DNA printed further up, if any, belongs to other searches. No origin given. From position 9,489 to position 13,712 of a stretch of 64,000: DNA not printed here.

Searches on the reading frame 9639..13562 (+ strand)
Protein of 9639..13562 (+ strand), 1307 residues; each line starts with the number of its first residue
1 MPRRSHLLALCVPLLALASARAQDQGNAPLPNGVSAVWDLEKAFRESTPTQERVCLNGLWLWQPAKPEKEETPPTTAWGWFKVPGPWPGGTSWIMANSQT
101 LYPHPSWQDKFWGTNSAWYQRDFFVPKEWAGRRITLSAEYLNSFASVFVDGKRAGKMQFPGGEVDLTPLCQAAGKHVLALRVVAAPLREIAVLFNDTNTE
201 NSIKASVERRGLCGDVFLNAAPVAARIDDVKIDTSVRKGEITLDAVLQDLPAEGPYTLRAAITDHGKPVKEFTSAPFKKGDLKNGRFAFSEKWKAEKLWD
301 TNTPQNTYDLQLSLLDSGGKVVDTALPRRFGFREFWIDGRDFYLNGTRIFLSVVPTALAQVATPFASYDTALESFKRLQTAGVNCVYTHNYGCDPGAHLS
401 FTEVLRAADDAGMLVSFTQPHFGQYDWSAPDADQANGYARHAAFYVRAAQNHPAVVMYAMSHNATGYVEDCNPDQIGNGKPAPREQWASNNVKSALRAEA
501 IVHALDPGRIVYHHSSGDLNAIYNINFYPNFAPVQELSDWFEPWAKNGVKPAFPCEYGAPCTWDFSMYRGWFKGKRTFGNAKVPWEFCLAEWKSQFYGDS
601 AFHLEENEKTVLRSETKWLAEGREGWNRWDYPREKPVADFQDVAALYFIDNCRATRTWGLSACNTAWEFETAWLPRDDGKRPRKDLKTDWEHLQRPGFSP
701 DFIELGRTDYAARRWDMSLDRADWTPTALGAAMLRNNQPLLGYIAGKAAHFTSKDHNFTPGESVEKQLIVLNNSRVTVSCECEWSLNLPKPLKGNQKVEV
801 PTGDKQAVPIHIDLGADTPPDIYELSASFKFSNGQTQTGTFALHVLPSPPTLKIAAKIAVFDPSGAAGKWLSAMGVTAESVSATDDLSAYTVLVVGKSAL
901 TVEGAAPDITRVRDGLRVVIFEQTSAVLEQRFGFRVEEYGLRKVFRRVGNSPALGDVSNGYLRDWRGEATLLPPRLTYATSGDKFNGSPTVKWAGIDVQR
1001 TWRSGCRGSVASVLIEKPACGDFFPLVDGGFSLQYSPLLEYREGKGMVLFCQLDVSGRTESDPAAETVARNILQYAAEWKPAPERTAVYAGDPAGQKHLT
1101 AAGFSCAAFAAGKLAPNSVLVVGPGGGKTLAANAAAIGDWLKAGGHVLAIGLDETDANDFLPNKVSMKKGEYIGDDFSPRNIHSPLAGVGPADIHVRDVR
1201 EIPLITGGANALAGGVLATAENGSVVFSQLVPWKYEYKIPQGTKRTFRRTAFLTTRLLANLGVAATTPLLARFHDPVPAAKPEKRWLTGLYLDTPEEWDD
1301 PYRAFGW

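Call 33: search_protein_families(library=pfam, proteins=[window:9639-13562:+], max_evalue=0.0001)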
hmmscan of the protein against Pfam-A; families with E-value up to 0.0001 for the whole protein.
window:9639-13562:+ (1307 aa): 4 families
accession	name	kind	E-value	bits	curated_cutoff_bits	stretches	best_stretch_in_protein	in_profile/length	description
PF02836.23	Glyco_hydro_2_C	-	1.1e-06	28.5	21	1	425-561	97-214/302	Glycosyl hydrolases family 2, TIM barrel domain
PF02837.24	Glyco_hydro_2_N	-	4e-06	27.3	28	1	106-183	54-134/169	Glycosyl hydrolases family 2, sugar binding domain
PF22666.2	Glyco_hydro_2_N2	-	1.5e-05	25.6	27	1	110-189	43-124/167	Glycosyl hydrolase 2 galactose-binding domain-like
PF14258.12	DUF4350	-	5.3e-05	24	30.4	0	1114-1225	36-154/181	Domain of unknown function (DUF4350)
